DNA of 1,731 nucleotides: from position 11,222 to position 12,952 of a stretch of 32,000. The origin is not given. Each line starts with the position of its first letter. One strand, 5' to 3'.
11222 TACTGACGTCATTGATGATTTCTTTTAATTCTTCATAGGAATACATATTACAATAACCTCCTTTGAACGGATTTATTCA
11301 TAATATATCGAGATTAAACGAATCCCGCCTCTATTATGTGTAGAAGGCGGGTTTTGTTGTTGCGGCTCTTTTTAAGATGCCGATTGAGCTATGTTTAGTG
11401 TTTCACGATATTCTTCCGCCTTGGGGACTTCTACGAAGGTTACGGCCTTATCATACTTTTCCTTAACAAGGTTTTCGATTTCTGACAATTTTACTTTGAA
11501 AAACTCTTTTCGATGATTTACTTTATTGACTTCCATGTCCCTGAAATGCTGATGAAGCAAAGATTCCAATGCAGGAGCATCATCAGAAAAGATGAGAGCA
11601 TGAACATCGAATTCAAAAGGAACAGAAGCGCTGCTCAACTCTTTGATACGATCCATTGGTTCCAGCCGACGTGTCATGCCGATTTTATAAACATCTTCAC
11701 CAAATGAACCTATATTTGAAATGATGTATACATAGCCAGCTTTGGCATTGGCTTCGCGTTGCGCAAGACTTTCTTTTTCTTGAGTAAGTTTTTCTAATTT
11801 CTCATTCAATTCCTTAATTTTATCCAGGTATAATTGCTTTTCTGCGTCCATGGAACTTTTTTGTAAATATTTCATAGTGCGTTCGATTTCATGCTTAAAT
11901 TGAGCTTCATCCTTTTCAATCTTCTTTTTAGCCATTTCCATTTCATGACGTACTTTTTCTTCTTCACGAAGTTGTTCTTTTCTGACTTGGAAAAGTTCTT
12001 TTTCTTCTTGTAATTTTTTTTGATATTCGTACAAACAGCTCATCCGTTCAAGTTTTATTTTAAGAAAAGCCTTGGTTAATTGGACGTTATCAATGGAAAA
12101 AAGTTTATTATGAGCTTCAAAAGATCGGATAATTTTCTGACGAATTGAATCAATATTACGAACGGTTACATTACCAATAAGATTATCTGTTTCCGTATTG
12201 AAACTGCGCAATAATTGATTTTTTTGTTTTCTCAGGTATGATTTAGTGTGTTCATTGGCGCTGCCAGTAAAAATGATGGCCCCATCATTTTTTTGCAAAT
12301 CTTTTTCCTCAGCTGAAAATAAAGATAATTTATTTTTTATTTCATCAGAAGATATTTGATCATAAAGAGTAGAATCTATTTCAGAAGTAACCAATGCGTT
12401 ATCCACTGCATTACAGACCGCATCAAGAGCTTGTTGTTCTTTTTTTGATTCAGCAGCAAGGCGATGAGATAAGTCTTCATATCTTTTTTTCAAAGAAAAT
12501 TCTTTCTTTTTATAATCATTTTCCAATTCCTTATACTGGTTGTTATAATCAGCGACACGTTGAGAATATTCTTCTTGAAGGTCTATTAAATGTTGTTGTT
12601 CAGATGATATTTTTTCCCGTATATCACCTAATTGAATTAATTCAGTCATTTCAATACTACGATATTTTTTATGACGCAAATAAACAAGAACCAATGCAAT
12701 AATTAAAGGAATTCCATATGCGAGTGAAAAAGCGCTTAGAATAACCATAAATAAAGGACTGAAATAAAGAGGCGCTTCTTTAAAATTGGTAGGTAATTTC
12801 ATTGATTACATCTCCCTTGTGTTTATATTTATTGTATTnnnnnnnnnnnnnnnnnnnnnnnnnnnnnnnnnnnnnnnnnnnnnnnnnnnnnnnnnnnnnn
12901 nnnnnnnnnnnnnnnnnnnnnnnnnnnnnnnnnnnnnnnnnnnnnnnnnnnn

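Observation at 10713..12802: Candidate lysogen-expressed defence module in the rex position: TM-coiled-coil-DUF4041/T5orf172 protein plus PH-SHOCT protein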

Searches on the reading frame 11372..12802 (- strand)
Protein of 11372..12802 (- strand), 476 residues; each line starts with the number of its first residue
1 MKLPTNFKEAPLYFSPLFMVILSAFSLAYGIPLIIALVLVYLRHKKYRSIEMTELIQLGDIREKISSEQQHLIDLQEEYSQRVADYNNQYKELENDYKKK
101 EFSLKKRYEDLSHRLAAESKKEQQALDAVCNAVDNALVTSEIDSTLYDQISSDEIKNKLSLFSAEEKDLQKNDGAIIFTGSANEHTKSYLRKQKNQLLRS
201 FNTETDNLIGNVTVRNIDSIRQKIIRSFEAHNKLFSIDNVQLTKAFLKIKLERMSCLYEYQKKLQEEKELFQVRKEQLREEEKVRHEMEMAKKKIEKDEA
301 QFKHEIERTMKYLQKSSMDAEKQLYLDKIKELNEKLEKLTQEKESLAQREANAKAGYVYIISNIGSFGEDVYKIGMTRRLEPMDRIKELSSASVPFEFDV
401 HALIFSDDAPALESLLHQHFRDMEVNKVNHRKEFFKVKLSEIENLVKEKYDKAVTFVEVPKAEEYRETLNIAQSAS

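Call 3: search_protein_families(library=pfam, proteins=[window:11372-12802:-], max_evalue=0.01)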
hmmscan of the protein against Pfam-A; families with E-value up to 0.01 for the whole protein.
window:11372-12802:- (476 aa): 3 families
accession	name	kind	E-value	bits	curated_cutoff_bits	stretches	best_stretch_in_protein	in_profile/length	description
PF13455.12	MUG113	-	1.2e-19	71.1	22.3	1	372-448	1-72/73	Meiotically up-regulated gene 113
PF10544.15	T5orf172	-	4.3e-19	69.3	20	1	356-447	1-98/101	T5orf172 domain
PF13250.11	DUF4041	-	4.7e-19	68.5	27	1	196-250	2-56/56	Domain of unknown function (DUF4041)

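Call 4: search_protein_families(library=padloc, proteins=[window:11372-12802:-], max_evalue=0.01)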
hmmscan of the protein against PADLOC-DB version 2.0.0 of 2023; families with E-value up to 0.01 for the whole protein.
window:11372-12802:- (476 aa): 5 families
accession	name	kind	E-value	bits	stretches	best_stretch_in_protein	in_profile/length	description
PDLC03976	PD-Lambda-1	-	9e-117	388.9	1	51-474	49-475/491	-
PDLC03977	PD-Lambda-1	-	3.4e-102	340.9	1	60-474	47-474/496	-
PDLC05041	PDC-S57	-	6.6e-18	63.1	1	354-455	4-99/212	-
PDLC05042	PDC-S57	-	8.9e-10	36.6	1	354-448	6-98/245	-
PDLC01173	STAND_TPR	-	0.00075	15.8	1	281-437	668-764/1114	"Predicted ATPase fused to Xre-HTH and TPR repeats domain, associated with cas1-less I-E system in Streptomyces"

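Call 15: find_homologous_proteins(query=window:11372-12802:-, max_evalue=1e-10)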
Query window:11372-12802:- (476 aa): 7998 proteins with E <= 1e-10 among 8000 candidates; the best 120 are listed.
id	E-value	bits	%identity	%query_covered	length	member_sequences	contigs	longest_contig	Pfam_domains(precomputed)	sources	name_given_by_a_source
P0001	2.6e-292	987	98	100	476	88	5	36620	PF10544.16,PF13455.13,PF13250.12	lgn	-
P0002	2.1e-208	711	72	98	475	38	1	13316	PF10544.16,PF13455.13,PF13250.12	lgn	-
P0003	1.8e-191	655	67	97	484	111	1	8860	PF10544.16,PF13455.13,PF13250.12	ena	-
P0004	1.4e-184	632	66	98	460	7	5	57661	PF10544.16,PF13455.13,PF13250.12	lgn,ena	-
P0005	9.2e-174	596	98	61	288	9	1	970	PF13250.12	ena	-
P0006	4.6e-169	581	76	76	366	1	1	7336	PF10544.16,PF13455.13,PF13250.12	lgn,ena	-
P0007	2.4e-168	579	63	99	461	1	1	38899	PF10544.16,PF13455.13,PF13250.12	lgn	-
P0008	6.6e-160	551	60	99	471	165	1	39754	PF10544.16,PF13455.13,PF13250.12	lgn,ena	-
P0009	1.6e-158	546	98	54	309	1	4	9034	PF13250.12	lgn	-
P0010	2.6e-135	470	53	97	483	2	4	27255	PF10544.16,PF13455.13,PF13250.12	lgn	-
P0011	6.1e-135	469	53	98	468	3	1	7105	PF10544.16,PF13455.13,PF13250.12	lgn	-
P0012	4.2e-134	466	53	98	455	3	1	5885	PF10544.16,PF13455.13,PF13250.12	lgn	-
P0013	1.7e-124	434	48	97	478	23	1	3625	PF10544.16,PF13455.13,PF13250.12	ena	-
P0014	2.0e-123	431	49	98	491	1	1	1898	PF10544.16,PF13455.13,PF13250.12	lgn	-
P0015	3.0e-119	417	47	98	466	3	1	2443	PF10544.16,PF13455.13,PF13250.12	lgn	-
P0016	4.6e-119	416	48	96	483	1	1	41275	PF10544.16,PF13455.13,PF13250.12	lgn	-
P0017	1.2e-118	415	48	97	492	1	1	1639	PF10544.16,PF13455.13,PF13250.12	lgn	-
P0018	3.4e-118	413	50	97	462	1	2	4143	PF10544.16,PF13455.13,PF13250.12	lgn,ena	-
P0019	9.1e-118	412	49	97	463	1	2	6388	PF10544.16,PF13455.13,PF13250.12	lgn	-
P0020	1.3e-117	412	48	97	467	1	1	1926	PF10544.16,PF13455.13,PF13250.12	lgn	-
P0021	1.7e-117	411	44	98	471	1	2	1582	PF10544.16,PF13455.13,PF13250.12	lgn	-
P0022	1.8e-117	411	49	97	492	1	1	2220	PF10544.16,PF13455.13,PF13250.12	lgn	-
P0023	1.7e-116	408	49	97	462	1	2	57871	PF10544.16,PF13455.13,PF13250.12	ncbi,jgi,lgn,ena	-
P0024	6.0e-116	406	49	96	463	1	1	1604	PF10544.16,PF13455.13,PF13250.12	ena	-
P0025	9.4e-116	405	49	97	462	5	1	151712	PF10544.16,PF13455.13,PF13250.12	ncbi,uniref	ncbi:MAG: DUF4041 domain-containing protein [Thomasclavelia spiroformis]|uniref:DUF4041 domain-conta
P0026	9.5e-116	405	48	97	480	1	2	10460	PF10544.16,PF13455.13,PF13250.12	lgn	-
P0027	1.2e-115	405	49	96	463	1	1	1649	PF10544.16,PF13455.13,PF13250.12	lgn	-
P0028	1.4e-115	405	49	96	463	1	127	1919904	PF10544.16,PF13455.13,PF13250.12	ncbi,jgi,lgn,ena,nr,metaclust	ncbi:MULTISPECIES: DUF4041 domain-containing protein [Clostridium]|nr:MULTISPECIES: DUF4041 domain-c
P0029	1.8e-115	404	49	96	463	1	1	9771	PF10544.16,PF13455.13,PF13250.12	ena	-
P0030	1.9e-115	404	45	99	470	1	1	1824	PF10544.16,PF13455.13,PF13250.12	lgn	-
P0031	1.9e-115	404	49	96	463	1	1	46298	PF10544.16,PF13455.13,PF13250.12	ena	-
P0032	1.9e-115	404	49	96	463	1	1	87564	PF10544.16,PF13455.13,PF13250.12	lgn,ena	-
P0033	2.0e-115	404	47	99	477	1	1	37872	PF10544.16,PF13455.13,PF13250.12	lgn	-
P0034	2.1e-115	404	46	97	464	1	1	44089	PF10544.16,PF13455.13,PF13250.12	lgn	-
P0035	2.2e-115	404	46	99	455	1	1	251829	PF10544.16,PF13455.13,PF13250.12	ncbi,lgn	-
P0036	2.3e-115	404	46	97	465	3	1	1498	PF10544.16,PF13455.13,PF13250.12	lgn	-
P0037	2.4e-115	404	48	96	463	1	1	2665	PF10544.16,PF13455.13,PF13250.12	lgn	-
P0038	2.4e-115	404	48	96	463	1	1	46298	PF10544.16,PF13455.13,PF13250.12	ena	-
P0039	2.7e-115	404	48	98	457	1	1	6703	PF10544.16,PF13455.13,PF13250.12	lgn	-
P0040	3.1e-115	404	49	96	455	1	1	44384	PF10544.16,PF13455.13,PF13250.12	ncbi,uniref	ncbi:DUF4041 domain-containing protein, partial [Clostridium butyricum]|uniref:DUF4041 domain-contai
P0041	3.2e-115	404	49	96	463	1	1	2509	PF10544.16,PF13455.13,PF13250.12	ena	-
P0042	3.4e-115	404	45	97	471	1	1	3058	PF10544.16,PF13455.13,PF13250.12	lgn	-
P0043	3.6e-115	404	48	97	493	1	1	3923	PF10544.16,PF13455.13,PF13250.12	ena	-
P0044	3.6e-115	404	45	99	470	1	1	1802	PF10544.16,PF13455.13,PF13250.12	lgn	-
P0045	3.8e-115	403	46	99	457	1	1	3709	PF10544.16,PF13455.13,PF13250.12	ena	-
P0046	4.6e-115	403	48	97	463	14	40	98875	PF10544.16,PF13455.13,PF13250.12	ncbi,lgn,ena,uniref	ncbi:DUF4041 domain-containing protein [Clostridium neonatale]|uniref:DUF4041 domain-containing prot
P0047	5.0e-115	403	49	96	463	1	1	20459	PF10544.16,PF13455.13,PF13250.12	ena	-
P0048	6.7e-115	403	48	98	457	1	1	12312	PF10544.16,PF13455.13,PF13250.12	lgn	-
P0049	6.7e-115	403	46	97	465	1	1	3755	PF10544.16,PF13455.13,PF13250.12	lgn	-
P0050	1.1e-114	402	48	96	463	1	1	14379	PF10544.16,PF13455.13,PF13250.12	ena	-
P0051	1.3e-114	402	48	98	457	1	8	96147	PF10544.16,PF13455.13,PF13250.12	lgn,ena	-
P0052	1.6e-114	401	46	99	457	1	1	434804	PF10544.16,PF13455.13,PF13250.12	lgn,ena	-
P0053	1.7e-114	401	44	97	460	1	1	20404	PF10544.16,PF13455.13,PF13250.12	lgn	-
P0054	2.0e-114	401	47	97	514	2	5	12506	PF10544.16,PF13455.13,PF13250.12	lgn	-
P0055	2.1e-114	401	47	98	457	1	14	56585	PF10544.16,PF13455.13,PF13250.12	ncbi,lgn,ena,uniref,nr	ncbi:DUF4041 domain-containing protein [Anaerostipes hominis (ex Lee et al. 2021)]|uniref:DUF4041 do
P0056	2.2e-114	401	48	96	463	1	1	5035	PF10544.16,PF13455.13,PF13250.12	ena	-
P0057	2.4e-114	401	47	98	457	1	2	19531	PF10544.16,PF13455.13,PF13250.12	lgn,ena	-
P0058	2.8e-114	401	45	99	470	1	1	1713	PF10544.16,PF13455.13,PF13250.12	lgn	-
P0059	3.3e-114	400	46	97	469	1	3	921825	PF10544.16,PF13455.13,PF13250.12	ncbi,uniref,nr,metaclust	ncbi:DUF4041 domain-containing protein [Facklamia miroungae]|uniref:T5orf172 domain-containing prote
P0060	3.6e-114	400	47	98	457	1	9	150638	PF10544.16,PF13455.13,PF13250.12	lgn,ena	-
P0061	3.6e-114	400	47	98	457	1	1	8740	PF10544.16,PF13455.13,PF13250.12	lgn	-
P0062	3.8e-114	400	47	97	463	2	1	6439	PF10544.16,PF13455.13,PF13250.12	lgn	-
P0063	4.2e-114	400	47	98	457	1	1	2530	PF10544.16,PF13455.13,PF13250.12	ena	-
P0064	4.6e-114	400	49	86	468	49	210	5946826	PF10544.16,PF13455.13,PF13250.12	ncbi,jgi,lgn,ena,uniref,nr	ncbi:DUF4041 domain-containing protein [Blautia celeris]|jgi:hypothetical protein|uniref:DUF4041 dom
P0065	6.7e-114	399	48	97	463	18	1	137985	PF10544.16,PF13455.13,PF13250.12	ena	-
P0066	7.5e-114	399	47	98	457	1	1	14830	PF10544.16,PF13455.13,PF13250.12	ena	-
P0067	9.0e-114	399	48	97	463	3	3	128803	PF10544.16,PF13455.13,PF13250.12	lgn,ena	-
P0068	9.4e-114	399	49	92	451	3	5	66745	PF10544.16,PF13455.13,PF13250.12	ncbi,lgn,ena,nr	nr:DUF4041 domain-containing protein [Clostridium neonatale]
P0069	1.2e-113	399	45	98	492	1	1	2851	PF10544.16,PF13455.13,PF13250.12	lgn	-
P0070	1.4e-113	398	53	83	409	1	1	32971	PF10544.16,PF13455.13,PF13250.12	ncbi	ncbi:DUF4041 domain-containing protein, partial [Clostridium butyricum]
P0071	1.4e-113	398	47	98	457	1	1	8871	PF10544.16,PF13455.13,PF13250.12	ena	-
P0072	1.5e-113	398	47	98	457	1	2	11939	PF10544.16,PF13455.13,PF13250.12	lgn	-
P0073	1.9e-113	398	50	84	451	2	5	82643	PF10544.16,PF13455.13,PF13250.12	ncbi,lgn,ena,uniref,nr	ncbi:DUF4041 domain-containing protein [Clostridium neonatale]|uniref:DUF4041 domain-containing prot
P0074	2.7e-113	397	47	97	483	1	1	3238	PF10544.16,PF13455.13,PF13250.12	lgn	-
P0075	2.9e-113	397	47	98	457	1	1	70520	PF10544.16,PF13455.13,PF13250.12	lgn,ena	-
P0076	3.7e-113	397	47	97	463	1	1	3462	PF10544.16,PF13455.13,PF13250.12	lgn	-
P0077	5.4e-113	396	47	98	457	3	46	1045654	PF10544.16,PF13455.13,PF13250.12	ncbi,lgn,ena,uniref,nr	ncbi:DUF4041 domain-containing protein [Anaerostipes caccae]|uniref:DUF4041 domain-containing protei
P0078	6.4e-113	396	46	97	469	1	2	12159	PF10544.16,PF13455.13,PF13250.12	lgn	-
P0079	7.3e-113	396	47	98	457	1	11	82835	PF10544.16,PF13455.13,PF13250.12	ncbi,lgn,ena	-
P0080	8.1e-113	396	47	97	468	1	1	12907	PF10544.16,PF13455.13,PF13250.12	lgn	-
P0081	8.8e-113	396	46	94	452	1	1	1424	PF10544.16,PF13455.13,PF13250.12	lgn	-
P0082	1.3e-112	395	60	71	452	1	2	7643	PF10544.16,PF13455.13,PF13250.12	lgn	-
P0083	1.4e-112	395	49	97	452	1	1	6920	PF10544.16,PF13455.13,PF13250.12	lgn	-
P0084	1.4e-112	395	47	97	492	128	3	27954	PF10544.16,PF13455.13,PF13250.12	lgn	-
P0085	1.7e-112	395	46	97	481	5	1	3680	PF10544.16,PF13455.13,PF13250.12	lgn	-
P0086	1.8e-112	395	46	97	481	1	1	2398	PF10544.16,PF13455.13,PF13250.12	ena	-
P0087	1.8e-112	395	46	99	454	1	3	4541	PF10544.16,PF13455.13,PF13250.12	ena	-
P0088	2.0e-112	394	47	98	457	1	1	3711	PF10544.16,PF13455.13,PF13250.12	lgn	-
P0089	2.1e-112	394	50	94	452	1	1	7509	PF10544.16,PF13455.13,PF13250.12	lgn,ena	-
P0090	2.2e-112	394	48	94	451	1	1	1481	PF10544.16,PF13455.13,PF13250.12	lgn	-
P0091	2.4e-112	394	47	98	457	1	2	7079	PF10544.16,PF13455.13,PF13250.12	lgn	-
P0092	2.7e-112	394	47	97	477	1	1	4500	PF10544.16,PF13455.13,PF13250.12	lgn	-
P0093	2.8e-112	394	46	97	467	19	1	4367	PF10544.16,PF13455.13,PF13250.12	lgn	-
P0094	3.4e-112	394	59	71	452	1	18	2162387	PF10544.16,PF13455.13,PF13250.12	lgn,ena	-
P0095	3.4e-112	394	47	97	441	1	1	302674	PF10544.16,PF13455.13,PF13250.12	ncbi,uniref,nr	ncbi:DUF4041 domain-containing protein [Facklamia sp. 7083-14-GEN3]|uniref:DUF4041 domain-containing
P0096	3.7e-112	394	46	100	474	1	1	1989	PF10544.16,PF13455.13,PF13250.12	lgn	-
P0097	4.1e-112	393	47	98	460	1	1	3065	PF10544.16,PF13455.13,PF13250.12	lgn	-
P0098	5.0e-112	393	46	98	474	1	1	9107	PF10544.16,PF13455.13,PF13250.12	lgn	-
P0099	5.3e-112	393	48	97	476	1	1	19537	PF10544.16,PF13455.13,PF13250.12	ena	-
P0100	5.7e-112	393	60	69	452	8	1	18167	PF10544.16,PF13455.13,PF13250.12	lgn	-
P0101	7.2e-112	393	46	97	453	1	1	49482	PF10544.16,PF13455.13,PF13250.12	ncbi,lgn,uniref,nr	ncbi:DUF4041 domain-containing protein [Desulfoscipio geothermicus]|uniref:Bacteriophage T5 Orf172 D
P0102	9.0e-112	392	47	98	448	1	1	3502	PF10544.16,PF13455.13,PF13250.12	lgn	-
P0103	1.1e-111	392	46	97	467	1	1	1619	PF10544.16,PF13455.13,PF13250.12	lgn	-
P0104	1.1e-111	392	46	97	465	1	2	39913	PF10544.16,PF13455.13,PF13250.12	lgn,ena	-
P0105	1.3e-111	392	45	97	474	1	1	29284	PF10544.16,PF13455.13,PF13250.12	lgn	-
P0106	1.3e-111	392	44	98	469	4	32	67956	PF10544.16,PF13455.13,PF13250.12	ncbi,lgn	-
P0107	1.8e-111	391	49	86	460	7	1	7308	PF10544.16,PF13455.13,PF13250.12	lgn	-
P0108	1.8e-111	391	50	82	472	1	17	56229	PF10544.16,PF13455.13,PF13250.12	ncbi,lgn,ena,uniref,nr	ncbi:DUF4041 domain-containing protein [uncultured Eubacterium sp.]|uniref:DUF4041 domain-containing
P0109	1.9e-111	391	52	82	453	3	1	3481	PF10544.16,PF13455.13,PF13250.12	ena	-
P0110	2.0e-111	391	48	97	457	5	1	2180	PF10544.16,PF13455.13,PF13250.12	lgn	-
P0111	2.4e-111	391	54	74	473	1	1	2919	PF10544.16,PF13455.13,PF13250.12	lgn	-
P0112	2.6e-111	391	47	97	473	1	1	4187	PF10544.16,PF13455.13,PF13250.12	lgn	-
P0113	2.9e-111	391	44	99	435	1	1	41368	PF10544.16,PF13455.13,PF13250.12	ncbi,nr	ncbi:MAG: DUF4041 domain-containing protein [Roseburia sp.]|nr:DUF4041 domain-containing protein [Ro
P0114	3.1e-111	391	46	97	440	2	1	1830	PF10544.16,PF13455.13,PF13250.12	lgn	-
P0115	3.7e-111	390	59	70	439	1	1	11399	PF10544.16,PF13455.13,PF13250.12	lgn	-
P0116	5.2e-111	390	47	97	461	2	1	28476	PF10544.16,PF13455.13,PF13250.12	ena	-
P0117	6.2e-111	390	56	71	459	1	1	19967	PF10544.16,PF13455.13,PF13250.12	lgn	-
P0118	7.2e-111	389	45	98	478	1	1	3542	PF10544.16,PF13455.13,PF13250.12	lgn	-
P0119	7.3e-111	389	52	83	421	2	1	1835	PF10544.16,PF13455.13,PF13250.12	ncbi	ncbi:DUF4041 domain-containing protein, partial [Clostridium butyricum]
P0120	7.3e-111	389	46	99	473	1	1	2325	PF10544.16,PF13455.13,PF13250.12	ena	-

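Call 16: find_encoding_contigs(protein=P0001, flank=6000, max_places=6)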
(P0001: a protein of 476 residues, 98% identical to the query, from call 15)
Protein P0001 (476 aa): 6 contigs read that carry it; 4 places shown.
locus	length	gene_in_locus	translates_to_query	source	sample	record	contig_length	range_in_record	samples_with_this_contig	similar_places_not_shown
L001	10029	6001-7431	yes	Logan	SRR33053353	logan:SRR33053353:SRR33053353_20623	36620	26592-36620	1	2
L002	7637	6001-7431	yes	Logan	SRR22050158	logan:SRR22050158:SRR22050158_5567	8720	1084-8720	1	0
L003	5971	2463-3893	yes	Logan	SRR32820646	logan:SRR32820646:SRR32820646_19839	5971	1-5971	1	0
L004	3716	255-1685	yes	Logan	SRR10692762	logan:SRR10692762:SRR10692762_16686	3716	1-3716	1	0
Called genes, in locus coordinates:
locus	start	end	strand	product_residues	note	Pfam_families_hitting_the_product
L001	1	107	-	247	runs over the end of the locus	PF01656:CbiA (weak), PF13614:AAA_31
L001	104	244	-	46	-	-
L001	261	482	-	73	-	-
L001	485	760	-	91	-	-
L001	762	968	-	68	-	-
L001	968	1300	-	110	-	-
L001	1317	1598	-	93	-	-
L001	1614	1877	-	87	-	-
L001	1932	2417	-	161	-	PF12844:HTH_19 (weak), PF13560:HTH_31, PF01381:HTH_3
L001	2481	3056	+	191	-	-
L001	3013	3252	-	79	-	-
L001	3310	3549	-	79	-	-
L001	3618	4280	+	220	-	-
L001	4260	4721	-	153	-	-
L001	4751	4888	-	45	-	-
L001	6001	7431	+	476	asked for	PF13250:SNIPE, PF10544:T5orf172, PF13455:MUG113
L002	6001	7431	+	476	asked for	PF13250:SNIPE, PF10544:T5orf172, PF13455:MUG113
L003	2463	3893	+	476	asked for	PF13250:SNIPE, PF10544:T5orf172, PF13455:MUG113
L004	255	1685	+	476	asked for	PF13250:SNIPE, PF10544:T5orf172, PF13455:MUG113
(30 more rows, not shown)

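Call 17: find_encoding_contigs(protein=P0004, flank=6000, max_places=5)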
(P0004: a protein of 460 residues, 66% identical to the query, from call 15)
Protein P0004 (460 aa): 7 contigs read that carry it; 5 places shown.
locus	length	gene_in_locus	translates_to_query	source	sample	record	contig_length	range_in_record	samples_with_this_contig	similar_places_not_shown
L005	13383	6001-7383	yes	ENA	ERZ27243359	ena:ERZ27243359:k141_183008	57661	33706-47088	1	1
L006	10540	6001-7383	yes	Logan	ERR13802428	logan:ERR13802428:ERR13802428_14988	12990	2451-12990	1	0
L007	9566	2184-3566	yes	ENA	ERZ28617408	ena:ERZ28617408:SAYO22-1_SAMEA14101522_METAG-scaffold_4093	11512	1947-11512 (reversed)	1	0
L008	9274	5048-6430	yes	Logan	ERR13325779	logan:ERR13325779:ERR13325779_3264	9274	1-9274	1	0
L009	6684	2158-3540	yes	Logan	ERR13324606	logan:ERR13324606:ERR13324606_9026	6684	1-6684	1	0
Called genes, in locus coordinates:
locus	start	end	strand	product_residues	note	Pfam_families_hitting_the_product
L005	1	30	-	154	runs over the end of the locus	PF00436:SSB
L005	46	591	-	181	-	-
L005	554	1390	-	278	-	PF07261:DnaB_2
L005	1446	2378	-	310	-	PF03837:RecT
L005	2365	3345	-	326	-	PF09588:YqaJ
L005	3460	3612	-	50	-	-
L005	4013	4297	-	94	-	PF01476:LysM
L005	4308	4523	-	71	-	-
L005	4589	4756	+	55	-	-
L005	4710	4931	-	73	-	-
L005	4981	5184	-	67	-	PF01381:HTH_3, PF12844:HTH_19, PF13443:HTH_26, PF13560:HTH_31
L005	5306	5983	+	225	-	PF01381:HTH_3, PF00717:Peptidase_S24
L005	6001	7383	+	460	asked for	PF13250:SNIPE, PF10544:T5orf172, PF13455:MUG113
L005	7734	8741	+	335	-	PF13310:Virulence_RhuM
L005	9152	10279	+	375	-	PF00589:Phage_integrase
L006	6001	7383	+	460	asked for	PF13250:SNIPE, PF10544:T5orf172, PF13455:MUG113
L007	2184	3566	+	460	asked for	PF13250:SNIPE, PF10544:T5orf172, PF13455:MUG113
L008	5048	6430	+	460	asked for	PF13250:SNIPE, PF10544:T5orf172, PF13455:MUG113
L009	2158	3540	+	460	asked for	PF13250:SNIPE, PF10544:T5orf172, PF13455:MUG113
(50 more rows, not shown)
